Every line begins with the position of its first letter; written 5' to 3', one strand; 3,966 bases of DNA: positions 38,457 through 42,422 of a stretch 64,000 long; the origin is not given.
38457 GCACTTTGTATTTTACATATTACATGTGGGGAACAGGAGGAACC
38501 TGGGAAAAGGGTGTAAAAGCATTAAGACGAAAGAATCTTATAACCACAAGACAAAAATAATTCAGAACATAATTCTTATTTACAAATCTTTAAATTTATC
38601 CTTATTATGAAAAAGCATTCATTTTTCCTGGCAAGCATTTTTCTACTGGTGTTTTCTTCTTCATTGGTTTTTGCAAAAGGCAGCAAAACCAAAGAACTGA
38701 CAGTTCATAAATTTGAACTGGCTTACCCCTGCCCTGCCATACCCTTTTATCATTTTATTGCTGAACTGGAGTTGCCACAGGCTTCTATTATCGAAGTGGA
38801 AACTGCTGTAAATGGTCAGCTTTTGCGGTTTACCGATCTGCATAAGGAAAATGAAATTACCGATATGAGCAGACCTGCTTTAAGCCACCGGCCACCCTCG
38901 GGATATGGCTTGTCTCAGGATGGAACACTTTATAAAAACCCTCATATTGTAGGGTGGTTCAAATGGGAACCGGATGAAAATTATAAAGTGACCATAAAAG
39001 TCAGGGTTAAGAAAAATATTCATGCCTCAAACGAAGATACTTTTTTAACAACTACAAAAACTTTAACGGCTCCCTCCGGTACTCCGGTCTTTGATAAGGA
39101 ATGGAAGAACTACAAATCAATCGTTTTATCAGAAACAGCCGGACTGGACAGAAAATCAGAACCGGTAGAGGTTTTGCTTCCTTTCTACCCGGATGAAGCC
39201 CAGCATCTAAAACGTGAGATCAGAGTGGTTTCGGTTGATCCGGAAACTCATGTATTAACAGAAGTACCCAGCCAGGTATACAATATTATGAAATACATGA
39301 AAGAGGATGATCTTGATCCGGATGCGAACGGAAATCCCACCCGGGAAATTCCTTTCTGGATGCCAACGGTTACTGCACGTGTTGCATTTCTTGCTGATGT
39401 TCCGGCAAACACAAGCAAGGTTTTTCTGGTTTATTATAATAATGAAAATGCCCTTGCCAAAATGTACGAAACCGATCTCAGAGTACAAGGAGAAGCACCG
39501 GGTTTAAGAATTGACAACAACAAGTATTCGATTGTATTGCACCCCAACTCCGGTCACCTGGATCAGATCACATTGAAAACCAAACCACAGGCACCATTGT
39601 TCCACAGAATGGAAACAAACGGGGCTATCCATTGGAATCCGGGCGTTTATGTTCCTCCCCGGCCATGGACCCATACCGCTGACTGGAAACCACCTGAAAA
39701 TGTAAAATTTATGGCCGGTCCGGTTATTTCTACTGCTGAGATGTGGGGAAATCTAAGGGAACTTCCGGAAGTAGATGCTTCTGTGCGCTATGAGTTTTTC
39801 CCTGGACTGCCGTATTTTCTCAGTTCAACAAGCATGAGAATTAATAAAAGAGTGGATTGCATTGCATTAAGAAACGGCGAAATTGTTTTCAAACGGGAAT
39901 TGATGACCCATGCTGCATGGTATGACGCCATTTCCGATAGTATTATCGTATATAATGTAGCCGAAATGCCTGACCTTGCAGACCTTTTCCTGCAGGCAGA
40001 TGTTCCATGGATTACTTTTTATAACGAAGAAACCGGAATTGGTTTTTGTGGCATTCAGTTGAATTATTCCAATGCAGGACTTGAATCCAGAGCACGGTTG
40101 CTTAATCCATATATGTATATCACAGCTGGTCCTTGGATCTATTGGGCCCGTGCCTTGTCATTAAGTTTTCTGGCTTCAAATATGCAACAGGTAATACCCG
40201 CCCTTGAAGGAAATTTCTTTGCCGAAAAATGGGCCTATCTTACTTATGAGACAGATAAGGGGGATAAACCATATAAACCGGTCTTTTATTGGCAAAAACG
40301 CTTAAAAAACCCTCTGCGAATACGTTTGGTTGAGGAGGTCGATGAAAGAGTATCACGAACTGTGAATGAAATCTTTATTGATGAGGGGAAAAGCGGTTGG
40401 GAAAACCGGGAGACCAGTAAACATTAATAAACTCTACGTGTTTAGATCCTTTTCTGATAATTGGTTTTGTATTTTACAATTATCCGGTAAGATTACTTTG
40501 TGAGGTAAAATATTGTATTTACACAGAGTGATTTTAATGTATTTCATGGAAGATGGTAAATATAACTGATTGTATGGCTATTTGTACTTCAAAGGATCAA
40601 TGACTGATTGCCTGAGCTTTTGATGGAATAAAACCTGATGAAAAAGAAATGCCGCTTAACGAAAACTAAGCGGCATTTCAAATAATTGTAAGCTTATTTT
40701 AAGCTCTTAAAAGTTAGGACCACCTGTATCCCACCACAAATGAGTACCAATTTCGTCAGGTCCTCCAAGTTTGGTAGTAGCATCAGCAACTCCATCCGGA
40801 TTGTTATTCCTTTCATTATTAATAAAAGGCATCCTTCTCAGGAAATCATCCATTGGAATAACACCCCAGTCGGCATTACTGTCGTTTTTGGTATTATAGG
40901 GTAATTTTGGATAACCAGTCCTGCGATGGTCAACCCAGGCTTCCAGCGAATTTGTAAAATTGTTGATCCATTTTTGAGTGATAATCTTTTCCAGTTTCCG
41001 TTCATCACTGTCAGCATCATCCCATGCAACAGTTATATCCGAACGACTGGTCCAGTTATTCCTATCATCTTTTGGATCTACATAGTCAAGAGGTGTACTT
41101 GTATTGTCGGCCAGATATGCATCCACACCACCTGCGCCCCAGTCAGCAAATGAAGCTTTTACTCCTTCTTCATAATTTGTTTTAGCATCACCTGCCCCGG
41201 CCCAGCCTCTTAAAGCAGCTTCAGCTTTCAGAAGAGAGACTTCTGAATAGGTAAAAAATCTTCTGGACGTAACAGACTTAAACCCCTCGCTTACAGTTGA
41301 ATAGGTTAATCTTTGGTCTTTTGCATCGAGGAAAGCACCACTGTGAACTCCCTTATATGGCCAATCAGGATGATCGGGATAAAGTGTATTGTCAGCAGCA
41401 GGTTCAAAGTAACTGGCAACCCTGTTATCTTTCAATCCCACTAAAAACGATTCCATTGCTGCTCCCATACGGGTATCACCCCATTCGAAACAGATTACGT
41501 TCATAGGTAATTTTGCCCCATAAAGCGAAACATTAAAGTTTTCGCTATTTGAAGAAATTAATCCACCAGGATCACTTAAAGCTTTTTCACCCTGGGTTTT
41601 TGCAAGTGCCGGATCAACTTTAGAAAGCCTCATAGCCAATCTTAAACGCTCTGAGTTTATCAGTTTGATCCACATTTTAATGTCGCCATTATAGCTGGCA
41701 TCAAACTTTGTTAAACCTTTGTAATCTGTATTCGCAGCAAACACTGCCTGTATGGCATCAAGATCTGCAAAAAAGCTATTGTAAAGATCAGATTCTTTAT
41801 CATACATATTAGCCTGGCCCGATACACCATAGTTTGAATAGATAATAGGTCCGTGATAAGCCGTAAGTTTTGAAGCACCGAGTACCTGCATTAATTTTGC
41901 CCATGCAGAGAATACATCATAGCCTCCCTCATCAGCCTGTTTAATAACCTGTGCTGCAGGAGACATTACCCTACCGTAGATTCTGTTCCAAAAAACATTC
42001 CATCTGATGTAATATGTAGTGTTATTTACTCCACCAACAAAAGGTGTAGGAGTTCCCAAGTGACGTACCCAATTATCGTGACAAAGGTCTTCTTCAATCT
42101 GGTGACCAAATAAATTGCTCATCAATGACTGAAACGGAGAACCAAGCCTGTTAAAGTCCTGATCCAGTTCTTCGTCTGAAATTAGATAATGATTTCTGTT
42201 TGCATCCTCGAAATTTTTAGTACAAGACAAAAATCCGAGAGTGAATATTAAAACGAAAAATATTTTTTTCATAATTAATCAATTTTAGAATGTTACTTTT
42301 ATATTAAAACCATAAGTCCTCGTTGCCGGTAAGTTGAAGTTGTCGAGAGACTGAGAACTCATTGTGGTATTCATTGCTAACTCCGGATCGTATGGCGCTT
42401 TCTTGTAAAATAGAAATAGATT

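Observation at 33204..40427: Three consecutive large secreted proteins with no recognisable catalytic family, convergent on susC/susD: candidate undescribed glycan-active enzymes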

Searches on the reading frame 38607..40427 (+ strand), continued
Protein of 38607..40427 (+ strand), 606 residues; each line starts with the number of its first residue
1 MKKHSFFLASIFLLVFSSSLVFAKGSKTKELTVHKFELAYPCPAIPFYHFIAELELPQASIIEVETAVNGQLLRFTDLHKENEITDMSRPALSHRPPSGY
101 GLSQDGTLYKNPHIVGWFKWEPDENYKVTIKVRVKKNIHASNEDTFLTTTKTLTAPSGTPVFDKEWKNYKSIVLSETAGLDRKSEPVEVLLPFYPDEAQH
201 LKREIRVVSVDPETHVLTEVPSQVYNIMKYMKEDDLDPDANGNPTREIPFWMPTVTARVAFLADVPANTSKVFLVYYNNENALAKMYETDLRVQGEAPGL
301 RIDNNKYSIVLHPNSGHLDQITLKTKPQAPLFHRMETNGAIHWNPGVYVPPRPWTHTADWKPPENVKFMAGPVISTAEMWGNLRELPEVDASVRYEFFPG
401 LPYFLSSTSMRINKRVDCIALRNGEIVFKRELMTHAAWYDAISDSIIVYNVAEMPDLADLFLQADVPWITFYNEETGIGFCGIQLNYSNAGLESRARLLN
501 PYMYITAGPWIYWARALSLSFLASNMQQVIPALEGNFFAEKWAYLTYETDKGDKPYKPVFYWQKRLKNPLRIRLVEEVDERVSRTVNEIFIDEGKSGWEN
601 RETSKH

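Call 48: search_protein_families(library=pfam, proteins=[L043:1636-3681:+, L043:3833-4993:+, L047:14637-15545:+, L050:11906-13102:+, L070:14295-16586:+, L011:2341-3411:+, L017:12194-13297:-, L023:12716-13888:-, L037:2459-4060:-], max_evalue=0.0001)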
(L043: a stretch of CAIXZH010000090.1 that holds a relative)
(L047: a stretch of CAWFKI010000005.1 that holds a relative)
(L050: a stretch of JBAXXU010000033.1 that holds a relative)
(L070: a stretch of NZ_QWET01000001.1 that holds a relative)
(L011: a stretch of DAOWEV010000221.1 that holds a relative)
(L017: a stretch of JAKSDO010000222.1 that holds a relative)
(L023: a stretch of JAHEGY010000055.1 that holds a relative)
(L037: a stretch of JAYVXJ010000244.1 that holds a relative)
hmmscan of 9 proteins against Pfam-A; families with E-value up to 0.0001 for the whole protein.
L043:1636-3681:+ (681 aa): 1 family
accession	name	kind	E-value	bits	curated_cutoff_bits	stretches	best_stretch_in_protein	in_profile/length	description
PF12836.13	HHH_3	-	5.3e-09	36.5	27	1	61-123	3-65/65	Helix-hairpin-helix motif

L043:3833-4993:+ (386 aa): 1 family
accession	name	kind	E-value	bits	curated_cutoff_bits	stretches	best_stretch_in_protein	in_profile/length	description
PF01553.26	Acyltransferase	-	1.1e-08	35.4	23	1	81-226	2-131/132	Acyltransferase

L047:14637-15545:+ (302 aa): 5 families
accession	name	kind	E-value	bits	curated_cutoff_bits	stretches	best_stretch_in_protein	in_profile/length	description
PF20434.5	BD-FAE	-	5.1e-24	85.4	26.8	1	63-260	3-215/215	BD-FAE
PF07859.19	Abhydrolase_3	-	4.2e-15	56.5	25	1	81-280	6-209/210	alpha/beta hydrolase fold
PF00326.27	Peptidase_S9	-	7.1e-14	52.2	22.6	1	134-297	48-207/213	Prolyl oligopeptidase family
PF01738.24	DLH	-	8.4e-08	32.5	21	0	229-282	138-191/217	Dienelactone hydrolase family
PF12146.15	Hydrolase_4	-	1.9e-05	24.6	27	0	230-282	187-237/239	Serine aminopeptidase, S33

L050:11906-13102:+ (398 aa): 1 family
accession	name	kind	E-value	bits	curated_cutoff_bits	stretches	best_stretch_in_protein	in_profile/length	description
PF02449.21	Glyco_hydro_42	-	4.4e-06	26.7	21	1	160-287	241-375/376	Beta-galactosidase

L070:14295-16586:+ (763 aa): 2 families
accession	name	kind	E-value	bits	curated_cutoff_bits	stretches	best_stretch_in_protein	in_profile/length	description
PF16126.11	DUF4838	-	4.7e-105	351.8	26.6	1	138-459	2-325/325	Domain of unknown function (DUF4838)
PF03648.19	Glyco_hydro_67N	-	8.1e-08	33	24.3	1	45-129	31-120/120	Glycosyl hydrolase family 67 N-terminus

L011:2341-3411:+ (356 aa): 1 family
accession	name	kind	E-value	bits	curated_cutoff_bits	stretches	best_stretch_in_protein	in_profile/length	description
PF01208.23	URO-D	-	7.2e-09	35.6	23.9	1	171-331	163-323/346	Uroporphyrinogen decarboxylase (URO-D)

L017:12194-13297:- (367 aa): 0 families

L023:12716-13888:- (390 aa): 2 families
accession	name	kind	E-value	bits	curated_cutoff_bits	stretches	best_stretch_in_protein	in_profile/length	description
PF00246.29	Peptidase_M14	-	2.3e-14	54.2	21.6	1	160-257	12-121/286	Zinc carboxypeptidase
PF18027.6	Pepdidase_M14_N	-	1e-12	48.6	23.2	1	26-142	1-106/107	Cytosolic carboxypeptidase N-terminal domain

L037:2459-4060:- (533 aa): 2 families
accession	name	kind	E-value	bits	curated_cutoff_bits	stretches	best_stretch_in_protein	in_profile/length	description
PF07980.17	SusD_RagB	-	8.5e-31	108.1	23.1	1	267-527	2-292/297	SusD family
PF14322.12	SusD-like_3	-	5e-18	66.5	27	1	25-226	3-191/191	Starch-binding associating with outer membrane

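Call 49: search_protein_families(library=pfam, proteins=[L038:14370-16784:+, L039:11969-13057:+, L039:13270-14688:+, L047:15497-18514:+, L027:4805-6979:+, L038:12569-13711:-, L051:11860-13770:-, L073:17318-18241:+, L086:13187-14410:+, L007:11839-13731:+], max_evalue=0.0001)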
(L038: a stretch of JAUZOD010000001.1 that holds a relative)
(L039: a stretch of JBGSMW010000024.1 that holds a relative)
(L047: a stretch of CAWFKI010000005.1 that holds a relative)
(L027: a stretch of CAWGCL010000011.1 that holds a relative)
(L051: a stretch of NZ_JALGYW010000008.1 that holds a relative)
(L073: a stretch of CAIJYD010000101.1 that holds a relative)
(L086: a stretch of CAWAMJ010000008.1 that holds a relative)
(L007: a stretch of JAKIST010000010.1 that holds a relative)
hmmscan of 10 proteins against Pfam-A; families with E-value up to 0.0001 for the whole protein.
L038:14370-16784:+ (804 aa): 6 families
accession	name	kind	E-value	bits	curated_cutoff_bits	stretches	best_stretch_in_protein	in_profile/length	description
PF04185.19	Phosphoesterase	-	9.3e-15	55.1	23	1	456-707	97-356/356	Phosphoesterase family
PF10282.15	Lactonase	-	1e-14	55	21.7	1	193-338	151-309/344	Lactonase, 7-bladed beta-propeller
PF08450.18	SGL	-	2e-08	34.6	26.3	0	228-310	87-167/246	SMP-30/Gluconolactonase/LRE-like region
PF25174.1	Beta-prop_THOC3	-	1.2e-07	31.5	305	1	192-299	54-152/272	THOC3 beta-propeller domain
PF21783.3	YNCE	-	6.7e-06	26.1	27.1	1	46-308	66-315/339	YNCE-like beta-propeller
PF23414.1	Beta-prop_EML_2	-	9.2e-05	22.4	90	0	164-298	18-146/266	Echinoderm microtubule-associated protein second beta-propeller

L039:11969-13057:+ (362 aa): 1 family
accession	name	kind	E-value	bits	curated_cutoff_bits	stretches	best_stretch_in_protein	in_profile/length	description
PF14488.12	DUF4434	-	2.5e-84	283.6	30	1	54-344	1-282/283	Domain of unknown function (DUF4434)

L039:13270-14688:+ (472 aa): 2 families
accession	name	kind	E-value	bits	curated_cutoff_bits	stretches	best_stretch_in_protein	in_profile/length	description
PF00083.30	Sugar_tr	-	2e-112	376.8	22.3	1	17-468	2-452/452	Sugar (and other) transporter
PF07690.21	MFS_1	-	3.3e-40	138.5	33.4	2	21-417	2-345/347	Major Facilitator Superfamily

L047:15497-18514:+ (1005 aa): 1 family
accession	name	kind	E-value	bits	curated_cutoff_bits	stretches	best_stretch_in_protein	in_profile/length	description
PF03425.19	CBM_11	-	8.5e-07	29.6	27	1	746-854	29-134/182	Carbohydrate binding domain (family 11)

L027:4805-6979:+ (724 aa): 4 families
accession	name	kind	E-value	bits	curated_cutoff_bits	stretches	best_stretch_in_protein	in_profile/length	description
PF05448.18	AXE1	-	2.3e-08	33.6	21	1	110-274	58-214/321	Acetyl xylan esterase (AXE1)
PF12715.13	Abhydrolase_7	-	1.4e-07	31.5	21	1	65-263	44-251/388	Abhydrolase family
PF00326.27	Peptidase_S9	-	1.1e-06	28.7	22.6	0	220-261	47-88/213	Prolyl oligopeptidase family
PF12146.15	Hydrolase_4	-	5.1e-05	23.1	27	0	151-260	17-99/239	Serine aminopeptidase, S33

L038:12569-13711:- (380 aa): 2 families
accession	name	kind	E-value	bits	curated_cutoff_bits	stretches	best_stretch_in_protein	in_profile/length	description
PF07690.21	MFS_1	-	3.9e-31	108.7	33.4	2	17-318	5-321/347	Major Facilitator Superfamily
PF05977.19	MFS_3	-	1.1e-07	31.2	27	1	15-174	228-385/524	Transmembrane secretion effector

L051:11860-13770:- (636 aa): 1 family
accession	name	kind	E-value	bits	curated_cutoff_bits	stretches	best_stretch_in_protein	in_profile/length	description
PF12969.12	DUF3857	-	3.4e-19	69.9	24.6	1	60-218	7-169/170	Domain of Unknown Function with PDB structure (DUF3857)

L073:17318-18241:+ (307 aa): 1 family
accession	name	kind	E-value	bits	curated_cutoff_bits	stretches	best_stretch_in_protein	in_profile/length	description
PF01261.30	AP_endonuc_2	-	2.6e-28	99.8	31.1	1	56-295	2-241/249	Xylose isomerase-like TIM barrel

L086:13187-14410:+ (407 aa): 1 family
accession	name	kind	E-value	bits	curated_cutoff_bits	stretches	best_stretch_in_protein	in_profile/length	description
PF03841.19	SelA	-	2e-08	34.1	22.8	1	162-329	112-295/367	L-seryl-tRNA selenium transferase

L007:11839-13731:+ (630 aa): 3 families
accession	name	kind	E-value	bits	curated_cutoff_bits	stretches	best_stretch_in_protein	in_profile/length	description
PF07944.18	Beta-AFase-like_GH127_cat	-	4.1e-36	125.2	24.9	1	75-404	50-370/376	Beta-L-arabinofuranosidase, GH127 catalytic domain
PF20736.2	Glyco_hydro127M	-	2e-22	79.6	24.2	1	419-514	1-94/95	Beta-L-arabinofuranosidase, GH127 middle domain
PF07470.19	Glyco_hydro_88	-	7.1e-05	22.4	26.6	0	135-218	25-100/352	Glycosyl Hydrolase Family 88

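Call 70: search_protein_families(library=pfam, alignment_id=A2, max_evalue=10)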
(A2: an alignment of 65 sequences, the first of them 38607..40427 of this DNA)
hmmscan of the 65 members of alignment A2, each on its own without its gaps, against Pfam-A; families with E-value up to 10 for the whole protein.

A. member 1, window:38607-40427:+ (606 aa): 0 families

B. families by the number of members that match (of 65 scanned): 6 families
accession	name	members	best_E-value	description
PF05955.16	Herpes_gp2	1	0.097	Equine herpesvirus glycoprotein gp2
PF00832.25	Ribosomal_L39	1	0.11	Ribosomal L39 protein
PF06086.17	Pox_A30L_A26L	1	0.12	Orthopoxvirus A26L/A30L protein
PF16116.10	DUF4832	1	0.18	Domain of unknown function (DUF4832)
PF21892.1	TMEM145_N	1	0.22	TMEM145, N-terminal domain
PF17481.7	Phage_sheath_domII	1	0.24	Phage tail sheath protein beta-sandwich domain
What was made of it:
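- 38607..40427 (+): Gene C: 606-aa all-beta periplasmic protein (two beta-sandwiches plus a supersandwich), member of a second unnamed family and the conserved partner of A. No Pfam hit in 65 members (call 70).
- On GH38 alpha-mannosidase: There is no sequence hit for C (call 70).
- On DUF4861 (PF16153): 0 of 65 C-family members hit at E<=10 (call 70).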

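Call 75: search_protein_families(library=pfam, proteins=[L011:3414-4172:-, L011:4169-5050:-, L018:6126-7118:+, L034:2123-3388:-, L045:8560-9786:+, L060:5104-6732:+, L060:7917-9308:+, L066:2166-3107:-, L086:14484-15728:+, L039:15095-16003:+], max_evalue=0.0001)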
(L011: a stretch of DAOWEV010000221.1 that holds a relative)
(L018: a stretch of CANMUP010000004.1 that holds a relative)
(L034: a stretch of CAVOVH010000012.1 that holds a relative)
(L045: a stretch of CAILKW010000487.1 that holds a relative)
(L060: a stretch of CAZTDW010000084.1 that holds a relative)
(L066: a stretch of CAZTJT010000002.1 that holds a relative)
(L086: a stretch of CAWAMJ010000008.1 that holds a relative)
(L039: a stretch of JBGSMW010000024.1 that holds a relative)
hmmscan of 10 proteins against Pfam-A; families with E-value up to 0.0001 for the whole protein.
L011:3414-4172:- (252 aa): 1 family
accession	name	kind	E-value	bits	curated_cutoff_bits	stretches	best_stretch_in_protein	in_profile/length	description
PF02633.19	Creatininase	-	5.9e-62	209.6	31.3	1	5-243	2-236/238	Creatinine amidohydrolase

L011:4169-5050:- (293 aa): 1 family
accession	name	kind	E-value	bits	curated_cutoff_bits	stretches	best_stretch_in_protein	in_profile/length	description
PF01042.26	Ribonuc_L-PSP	-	8.6e-26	90.8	27.3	1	180-291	7-120/121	Endoribonuclease L-PSP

L018:6126-7118:+ (330 aa): 1 family
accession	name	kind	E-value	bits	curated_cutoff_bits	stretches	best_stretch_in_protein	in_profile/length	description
PF01112.23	Asparaginase_2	-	2e-69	234.5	27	1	50-308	25-293/309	Asparaginase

L034:2123-3388:- (421 aa): 1 family
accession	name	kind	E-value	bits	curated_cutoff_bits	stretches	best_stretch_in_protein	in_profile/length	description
PF00474.23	SSF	-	5.6e-30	105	22.8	1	12-375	33-404/406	Sodium:solute symporter family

L045:8560-9786:+ (408 aa): 2 families
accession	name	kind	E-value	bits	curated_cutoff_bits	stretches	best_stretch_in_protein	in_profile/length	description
PF00480.26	ROK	-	3.5e-52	178.2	22.9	1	92-401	1-293/294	ROK family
PF13412.12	HTH_24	-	1.1e-05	25.4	21.9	1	23-66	4-47/48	Winged helix-turn-helix DNA-binding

L060:5104-6732:+ (542 aa): 1 family
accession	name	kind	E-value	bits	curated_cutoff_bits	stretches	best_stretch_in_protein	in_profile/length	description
PF00474.23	SSF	-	5.4e-60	203.8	22.8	1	25-433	1-406/406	Sodium:solute symporter family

L060:7917-9308:+ (463 aa): 2 families
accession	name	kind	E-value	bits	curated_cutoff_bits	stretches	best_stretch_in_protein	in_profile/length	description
PF00152.25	tRNA-synt_2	-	7.4e-66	222.7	25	1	116-457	3-307/308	tRNA synthetases class II (D, K and N)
PF01336.31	tRNA_anti-codon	-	3.1e-14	53.1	27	1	20-97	1-74/75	OB-fold nucleic acid binding domain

L066:2166-3107:- (313 aa): 2 families
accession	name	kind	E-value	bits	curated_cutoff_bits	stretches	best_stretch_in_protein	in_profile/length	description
PF00005.33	ABC_tran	-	5.2e-33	115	25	1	26-169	1-137/137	ABC transporter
PF13304.12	AAA_21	-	1.2e-08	35.8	27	1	137-199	234-300/304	AAA domain, putative AbiEii toxin, Type IV TA system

L086:14484-15728:+ (414 aa): 2 families
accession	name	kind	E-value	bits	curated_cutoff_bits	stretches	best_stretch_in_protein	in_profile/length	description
PF01979.26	Amidohydro_1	-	3.3e-14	53.3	25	1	289-401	235-345/345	Amidohydrolase family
PF07969.17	Amidohydro_3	-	2.6e-13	50.7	29.7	2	301-401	370-471/472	Amidohydrolase family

L039:15095-16003:+ (302 aa): 4 families
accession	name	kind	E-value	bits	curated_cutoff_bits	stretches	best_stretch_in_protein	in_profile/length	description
PF08450.18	SGL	-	1.9e-39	136.2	26.3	1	48-278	3-243/246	SMP-30/Gluconolactonase/LRE-like region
PF22701.2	Mala_s_1-like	-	1.2e-08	35.4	27.5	0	133-270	1-140/195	Mal s 1 allergenic protein-like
PF24684.1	Vgb_lyase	-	1.5e-05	24.4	50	1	64-273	31-236/290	Virginiamycin B lyase family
PF01436.27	NHL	-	6.9e-05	23.1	20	0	131-148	2-19/28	NHL repeat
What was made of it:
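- It includes nitrogen-related enzymes such as M14 peptidase, creatininase-like, RidA and asparaginase_2 (calls 48, 75), so a glycopeptide or a non-glycan substrate is possible.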

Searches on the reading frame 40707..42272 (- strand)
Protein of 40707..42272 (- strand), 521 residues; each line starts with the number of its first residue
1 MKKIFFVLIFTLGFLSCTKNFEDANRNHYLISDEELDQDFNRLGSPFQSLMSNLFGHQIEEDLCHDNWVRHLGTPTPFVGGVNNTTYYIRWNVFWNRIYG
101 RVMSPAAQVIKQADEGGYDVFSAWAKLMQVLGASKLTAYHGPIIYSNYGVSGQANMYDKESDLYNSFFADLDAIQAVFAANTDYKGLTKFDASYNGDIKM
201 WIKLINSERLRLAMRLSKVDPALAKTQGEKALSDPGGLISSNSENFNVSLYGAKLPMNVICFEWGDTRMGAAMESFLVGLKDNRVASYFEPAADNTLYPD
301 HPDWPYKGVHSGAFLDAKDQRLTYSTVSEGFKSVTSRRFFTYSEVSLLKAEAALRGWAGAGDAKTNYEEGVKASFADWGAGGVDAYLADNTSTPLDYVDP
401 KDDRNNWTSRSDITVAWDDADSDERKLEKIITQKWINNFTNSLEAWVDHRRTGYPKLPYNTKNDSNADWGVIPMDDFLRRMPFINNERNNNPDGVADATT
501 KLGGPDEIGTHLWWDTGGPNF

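Call 7: search_protein_families(library=pfam, proteins=[window:40707-42272:-], max_evalue=0.001)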
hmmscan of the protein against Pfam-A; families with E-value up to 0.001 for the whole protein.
window:40707-42272:- (521 aa): 2 families
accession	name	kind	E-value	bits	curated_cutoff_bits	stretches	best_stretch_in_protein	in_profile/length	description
PF12741.13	SusD-like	-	9.1e-140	467.4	27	1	23-515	1-495/495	Susd and RagB outer membrane lipoprotein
PF12771.13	SusD-like_2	-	1.3e-67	228.9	27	1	68-468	35-404/415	Starch-binding associating with outer membrane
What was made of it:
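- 40707..42272 (-): SusD-like lipoprotein (PF12741 type), orthologous to the SusD genes next to A-C elsewhere. Pfam 467 bits (call 7).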
